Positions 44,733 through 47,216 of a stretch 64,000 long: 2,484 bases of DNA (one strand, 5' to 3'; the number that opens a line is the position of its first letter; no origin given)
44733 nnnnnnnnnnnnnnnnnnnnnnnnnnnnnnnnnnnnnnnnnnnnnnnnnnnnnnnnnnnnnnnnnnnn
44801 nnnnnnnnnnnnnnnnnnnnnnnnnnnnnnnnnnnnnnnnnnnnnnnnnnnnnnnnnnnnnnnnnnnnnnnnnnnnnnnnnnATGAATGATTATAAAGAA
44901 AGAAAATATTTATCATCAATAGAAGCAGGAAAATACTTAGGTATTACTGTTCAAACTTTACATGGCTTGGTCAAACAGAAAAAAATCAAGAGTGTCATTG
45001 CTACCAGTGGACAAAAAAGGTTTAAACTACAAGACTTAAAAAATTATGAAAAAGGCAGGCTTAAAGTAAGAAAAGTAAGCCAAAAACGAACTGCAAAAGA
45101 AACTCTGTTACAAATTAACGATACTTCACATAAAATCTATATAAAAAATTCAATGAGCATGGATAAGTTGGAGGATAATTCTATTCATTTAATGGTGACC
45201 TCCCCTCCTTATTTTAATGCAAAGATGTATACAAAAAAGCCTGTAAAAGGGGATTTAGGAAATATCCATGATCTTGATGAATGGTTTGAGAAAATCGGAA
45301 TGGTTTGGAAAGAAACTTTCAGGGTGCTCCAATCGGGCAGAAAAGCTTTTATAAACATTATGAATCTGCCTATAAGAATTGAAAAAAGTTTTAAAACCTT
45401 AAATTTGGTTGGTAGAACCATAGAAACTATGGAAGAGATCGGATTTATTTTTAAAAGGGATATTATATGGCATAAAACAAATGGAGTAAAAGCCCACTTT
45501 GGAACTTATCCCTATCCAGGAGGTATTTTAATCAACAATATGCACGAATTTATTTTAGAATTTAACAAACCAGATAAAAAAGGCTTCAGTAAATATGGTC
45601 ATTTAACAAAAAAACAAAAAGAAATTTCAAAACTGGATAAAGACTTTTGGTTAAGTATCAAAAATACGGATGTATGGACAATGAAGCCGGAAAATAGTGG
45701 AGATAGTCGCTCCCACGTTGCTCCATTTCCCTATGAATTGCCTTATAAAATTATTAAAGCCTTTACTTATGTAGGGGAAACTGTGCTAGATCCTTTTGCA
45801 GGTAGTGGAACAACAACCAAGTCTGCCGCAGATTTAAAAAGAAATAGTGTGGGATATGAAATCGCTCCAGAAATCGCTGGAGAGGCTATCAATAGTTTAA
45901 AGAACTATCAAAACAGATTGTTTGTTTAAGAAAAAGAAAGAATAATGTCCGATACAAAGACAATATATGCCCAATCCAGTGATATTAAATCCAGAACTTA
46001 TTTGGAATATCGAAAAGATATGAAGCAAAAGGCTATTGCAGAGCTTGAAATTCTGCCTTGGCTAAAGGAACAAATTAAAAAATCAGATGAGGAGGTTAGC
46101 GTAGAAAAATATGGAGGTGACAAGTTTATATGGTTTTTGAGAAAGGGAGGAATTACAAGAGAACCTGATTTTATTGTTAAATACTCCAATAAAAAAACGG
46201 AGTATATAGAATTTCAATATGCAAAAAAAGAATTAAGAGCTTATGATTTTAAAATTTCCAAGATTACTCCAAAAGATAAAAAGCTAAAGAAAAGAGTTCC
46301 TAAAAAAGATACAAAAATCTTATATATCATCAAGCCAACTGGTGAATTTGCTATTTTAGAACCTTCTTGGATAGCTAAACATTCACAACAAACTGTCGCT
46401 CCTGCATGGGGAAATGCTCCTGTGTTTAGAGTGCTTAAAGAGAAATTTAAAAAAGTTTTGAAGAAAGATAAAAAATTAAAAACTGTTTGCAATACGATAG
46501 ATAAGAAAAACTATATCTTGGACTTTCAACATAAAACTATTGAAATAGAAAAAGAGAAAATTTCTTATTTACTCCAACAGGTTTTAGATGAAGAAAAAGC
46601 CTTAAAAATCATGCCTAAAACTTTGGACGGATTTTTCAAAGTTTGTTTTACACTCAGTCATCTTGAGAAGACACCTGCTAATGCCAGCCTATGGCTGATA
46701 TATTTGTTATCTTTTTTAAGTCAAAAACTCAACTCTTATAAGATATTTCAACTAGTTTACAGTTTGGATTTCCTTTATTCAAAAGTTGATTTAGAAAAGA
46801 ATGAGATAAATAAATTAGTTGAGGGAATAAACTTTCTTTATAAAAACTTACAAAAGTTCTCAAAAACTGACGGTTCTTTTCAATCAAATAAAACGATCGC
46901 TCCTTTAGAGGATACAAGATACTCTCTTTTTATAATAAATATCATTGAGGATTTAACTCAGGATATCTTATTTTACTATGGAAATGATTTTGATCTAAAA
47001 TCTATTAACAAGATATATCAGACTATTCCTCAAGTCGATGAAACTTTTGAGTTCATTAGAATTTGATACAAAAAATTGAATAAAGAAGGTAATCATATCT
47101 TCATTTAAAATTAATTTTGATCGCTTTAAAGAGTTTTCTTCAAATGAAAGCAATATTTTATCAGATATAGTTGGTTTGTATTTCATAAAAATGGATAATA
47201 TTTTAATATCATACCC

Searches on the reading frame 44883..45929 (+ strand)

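Call 17: search_protein_families(library=pfam, proteins=[window:44883-45929:+], max_evalue=0.1)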
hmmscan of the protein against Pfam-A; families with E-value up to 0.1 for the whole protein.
window:44883-45929:+ (348 aa): 3 families
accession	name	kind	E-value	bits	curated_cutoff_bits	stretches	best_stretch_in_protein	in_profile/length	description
PF01555.25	N6_N4_Mtase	-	5.1e-40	138.2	26.7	1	101-333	1-217/221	DNA methylase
PF12728.13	HTH_17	-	6.6e-06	26.7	27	1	9-55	1-46/51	Helix-turn-helix domain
PF01170.24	UPF0020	-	0.037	14.2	22.3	0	297-323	28-54/197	RMKL-like, methyltransferase domain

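Call 31: search_protein_families(library=padloc, proteins=[window:44883-45929:+], max_evalue=0.01)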
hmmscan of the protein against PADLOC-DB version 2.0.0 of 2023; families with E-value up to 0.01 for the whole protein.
window:44883-45929:+ (348 aa): 64 families (the best 25 are shown)
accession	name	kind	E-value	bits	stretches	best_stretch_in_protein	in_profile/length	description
PDLC03353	MTase_II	-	7.2e-59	197.4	1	81-346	8-257/260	Type II methyltransferase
PDLC03350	MTase_II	-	4.9e-56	188.4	1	82-342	56-298/312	Type II methyltransferase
PDLC03259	MTase_II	-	6e-42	141.9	1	81-331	2-247/423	Type II methyltransferase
PDLC03283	MTase_II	-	3.4e-41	139.7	1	80-334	2-266/352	Type II methyltransferase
PDLC03387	MTase_II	-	3.6e-32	109.7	2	178-340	130-276/289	Type II methyltransferase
PDLC03371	MTase_II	-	5.7e-29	99.4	1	79-345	7-258/260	Type II methyltransferase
PDLC03246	MTase_II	-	6e-25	86.1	1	90-328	121-355/376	Type II methyltransferase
PDLC03363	MTase_II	-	8.9e-21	72.5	2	262-333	39-112/294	Type II methyltransferase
PDLC03260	MTase_II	-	8.6e-20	68.9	2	249-331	219-299/349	Type II methyltransferase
PDLC03299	MTase_II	-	1.1e-19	69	1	77-342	9-263/296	Type II methyltransferase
PDLC03216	MTase_II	-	5.4e-18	63.1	1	85-342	14-258/364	Type II methyltransferase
PDLC03351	MTase_II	-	7.3e-18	62.8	2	278-346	127-195/348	Type II methyltransferase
PDLC03276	MTase_II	-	1e-17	62.5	1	62-335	120-396/404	Type II methyltransferase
PDLC03265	MTase_II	-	1.3e-16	58.9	2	259-332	249-321/333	Type II methyltransferase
PDLC03309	MTase_II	-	7.3e-15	52.7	1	177-337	202-341/353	Type II methyltransferase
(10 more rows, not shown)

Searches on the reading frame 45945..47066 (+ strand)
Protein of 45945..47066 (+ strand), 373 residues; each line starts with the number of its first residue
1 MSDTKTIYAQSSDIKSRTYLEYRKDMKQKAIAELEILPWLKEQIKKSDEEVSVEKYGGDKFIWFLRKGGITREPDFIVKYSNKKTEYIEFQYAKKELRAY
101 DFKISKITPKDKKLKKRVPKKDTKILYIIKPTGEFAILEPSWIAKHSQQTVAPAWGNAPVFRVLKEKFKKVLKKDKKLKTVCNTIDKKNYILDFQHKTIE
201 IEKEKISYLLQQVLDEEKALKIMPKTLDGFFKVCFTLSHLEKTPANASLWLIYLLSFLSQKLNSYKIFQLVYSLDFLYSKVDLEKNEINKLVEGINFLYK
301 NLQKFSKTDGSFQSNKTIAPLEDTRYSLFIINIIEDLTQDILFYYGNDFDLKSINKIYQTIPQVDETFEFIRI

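Call 17: search_protein_families(library=pfam, proteins=[window:45945-47066:+], max_evalue=0.1)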
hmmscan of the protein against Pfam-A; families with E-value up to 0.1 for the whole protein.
window:45945-47066:+ (373 aa): 1 family
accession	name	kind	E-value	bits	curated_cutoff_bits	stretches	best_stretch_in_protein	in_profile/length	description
PF24617.1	POF1B_HlH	-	0.065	14.1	27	0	159-226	16-83/84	POF1B helix-loop-helix domain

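Call 31: search_protein_families(library=padloc, proteins=[window:45945-47066:+], max_evalue=0.01)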
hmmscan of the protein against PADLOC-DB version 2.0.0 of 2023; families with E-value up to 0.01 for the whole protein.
window:45945-47066:+ (373 aa): 0 families

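Call 38: search_protein_families(library=ncbifam, proteins=[window:45945-47066:+], max_evalue=0.00001)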
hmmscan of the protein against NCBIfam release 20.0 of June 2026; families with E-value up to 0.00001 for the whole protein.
window:45945-47066:+ (373 aa): 0 families

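Call 61: search_solved_structures(query=window:45945-47063:+, max_evalue=1)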
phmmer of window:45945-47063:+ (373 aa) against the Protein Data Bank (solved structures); distinct sequences matched with E-value up to 1: 1.
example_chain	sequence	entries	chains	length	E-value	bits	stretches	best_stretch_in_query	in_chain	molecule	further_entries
9dhz_C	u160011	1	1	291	0.76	12.1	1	21-187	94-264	Disks large-associated protein 5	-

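Call 62: find_homologous_proteins(query=window:45945-47063:+, max_evalue=0.00001)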
Query window:45945-47063:+ (373 aa): 657 proteins with E <= 0.00001 among 5401 candidates; the best 120 are listed.
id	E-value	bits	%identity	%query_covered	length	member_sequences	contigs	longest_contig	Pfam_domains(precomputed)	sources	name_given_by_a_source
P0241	3.8e-227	771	95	100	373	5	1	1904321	-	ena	-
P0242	3.3e-213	725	89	100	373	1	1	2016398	-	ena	-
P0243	5.2e-208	708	86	100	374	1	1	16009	-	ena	-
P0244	9.0e-204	694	85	100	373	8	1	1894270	-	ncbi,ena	-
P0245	6.7e-202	688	82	99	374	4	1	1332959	-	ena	-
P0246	9.2e-201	685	83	99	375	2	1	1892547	-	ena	-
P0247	2.9e-197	673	83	100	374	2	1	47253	-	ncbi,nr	ncbi:MAG: hypothetical protein GDA46_03075 [Bdellovibrionales bacterium]|nr:hypothetical protein [Bd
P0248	2.2e-196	670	81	99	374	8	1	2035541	-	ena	-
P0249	3.0e-194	663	81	99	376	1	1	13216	-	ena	-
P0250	5.2e-194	662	81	99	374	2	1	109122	-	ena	-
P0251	5.0e-190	649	81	99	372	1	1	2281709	-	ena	-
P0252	2.7e-189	647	86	91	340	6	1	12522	-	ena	-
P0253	2.0e-185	634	76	99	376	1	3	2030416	-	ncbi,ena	-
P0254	7.3e-185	632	75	99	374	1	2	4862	-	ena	-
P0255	9.8e-184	629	76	99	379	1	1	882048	-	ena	-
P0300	1.5e-160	552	67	99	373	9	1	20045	-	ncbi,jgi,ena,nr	ncbi:hypothetical protein BEH94_04550 [Candidatus Altiarchaeales archaeon WOR_SM1_SCG]|nr:hypothetic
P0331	1.9e-115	404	53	99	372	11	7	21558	-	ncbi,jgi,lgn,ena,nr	ncbi:MAG: hypothetical protein AUJ85_06275 [Elusimicrobia bacterium CG1_02_37_114]|nr:MAG: hypotheti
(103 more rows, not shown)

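Call 65: find_encoding_contigs(protein=P0331, flank=4000, max_places=4)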
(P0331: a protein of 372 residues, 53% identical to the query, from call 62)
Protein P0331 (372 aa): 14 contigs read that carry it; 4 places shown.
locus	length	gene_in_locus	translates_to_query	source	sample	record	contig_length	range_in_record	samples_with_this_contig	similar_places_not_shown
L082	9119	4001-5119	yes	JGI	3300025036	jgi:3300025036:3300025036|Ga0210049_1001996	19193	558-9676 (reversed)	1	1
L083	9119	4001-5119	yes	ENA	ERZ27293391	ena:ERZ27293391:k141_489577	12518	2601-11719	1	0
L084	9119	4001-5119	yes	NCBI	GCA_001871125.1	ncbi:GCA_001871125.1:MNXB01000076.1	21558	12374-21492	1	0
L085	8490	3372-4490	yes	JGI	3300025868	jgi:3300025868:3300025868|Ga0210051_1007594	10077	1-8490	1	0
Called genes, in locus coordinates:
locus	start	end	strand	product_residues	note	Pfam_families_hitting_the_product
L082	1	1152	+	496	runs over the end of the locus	PF00672:HAMP, PF00512:HisKA, PF02518:HATPase_c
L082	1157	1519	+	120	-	PF00072:Response_reg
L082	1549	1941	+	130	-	PF00072:Response_reg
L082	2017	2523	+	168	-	-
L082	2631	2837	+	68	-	-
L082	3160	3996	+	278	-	PF01555:N6_N4_Mtase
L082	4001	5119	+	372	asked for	-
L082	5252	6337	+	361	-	PF01966:HD, PF13487:HD_5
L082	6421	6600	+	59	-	-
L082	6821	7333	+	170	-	PF27840:ScmC (weak), PF00005:ABC_tran (faint)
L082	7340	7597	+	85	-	PF05402:PqqD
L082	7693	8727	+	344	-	PF04055:Radical_SAM, PF13353:Fer4_12 (weak), PF13186:SPASM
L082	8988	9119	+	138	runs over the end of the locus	PF00717:Peptidase_S24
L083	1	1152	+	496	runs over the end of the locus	PF00672:HAMP, PF00512:HisKA, PF02518:HATPase_c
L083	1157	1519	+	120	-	PF00072:Response_reg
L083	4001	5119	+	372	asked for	-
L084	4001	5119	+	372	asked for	-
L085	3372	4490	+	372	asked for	-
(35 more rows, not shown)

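Call 66: find_encoding_contigs(protein=P0300, flank=4000, max_places=2)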
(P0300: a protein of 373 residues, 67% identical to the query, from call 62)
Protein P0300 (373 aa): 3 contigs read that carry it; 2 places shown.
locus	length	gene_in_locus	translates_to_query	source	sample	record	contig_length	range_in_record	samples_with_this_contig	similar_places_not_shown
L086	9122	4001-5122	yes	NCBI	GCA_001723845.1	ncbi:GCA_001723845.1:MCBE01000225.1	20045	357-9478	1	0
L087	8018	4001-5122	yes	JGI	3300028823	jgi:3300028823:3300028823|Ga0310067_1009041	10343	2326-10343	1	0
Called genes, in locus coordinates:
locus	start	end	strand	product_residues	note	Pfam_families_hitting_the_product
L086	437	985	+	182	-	PF00406:ADK, PF13207:AAA_17, PF13238:AAA_18, PF13671:AAA_33 (weak), PF02223:Thymidylate_kin (faint)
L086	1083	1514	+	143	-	PF01956:EMC3_TMCO1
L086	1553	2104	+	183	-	PF01199:Ribosomal_L34e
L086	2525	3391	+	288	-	PF01555:N6_N4_Mtase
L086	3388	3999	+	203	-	-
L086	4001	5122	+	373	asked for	-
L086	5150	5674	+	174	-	PF00406:ADK (weak), PF13189:Cytidylate_kin2, PF13207:AAA_17, PF13238:AAA_18, PF02224:Cytidylate_kin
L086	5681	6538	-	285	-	PF00535:Glycos_transf_2, PF13641:Glyco_tranf_2_3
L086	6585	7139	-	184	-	PF01092:Ribosomal_S6e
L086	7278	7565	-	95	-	-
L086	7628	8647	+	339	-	-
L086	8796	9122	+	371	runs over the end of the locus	PF25213:HVO_A0261_N (faint), PF08350:FilR1_middle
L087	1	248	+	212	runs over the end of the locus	PF00069:Pkinase, PF01636:APH (weak), PF06293:Kdo, PF01163:RIO1, PF07714:PK_Tyr_Ser-Thr (weak), PF03109:ABC1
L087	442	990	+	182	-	PF00406:ADK, PF13207:AAA_17, PF13238:AAA_18, PF13671:AAA_33 (weak), PF02223:Thymidylate_kin (faint)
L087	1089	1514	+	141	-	PF01956:EMC3_TMCO1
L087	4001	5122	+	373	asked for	-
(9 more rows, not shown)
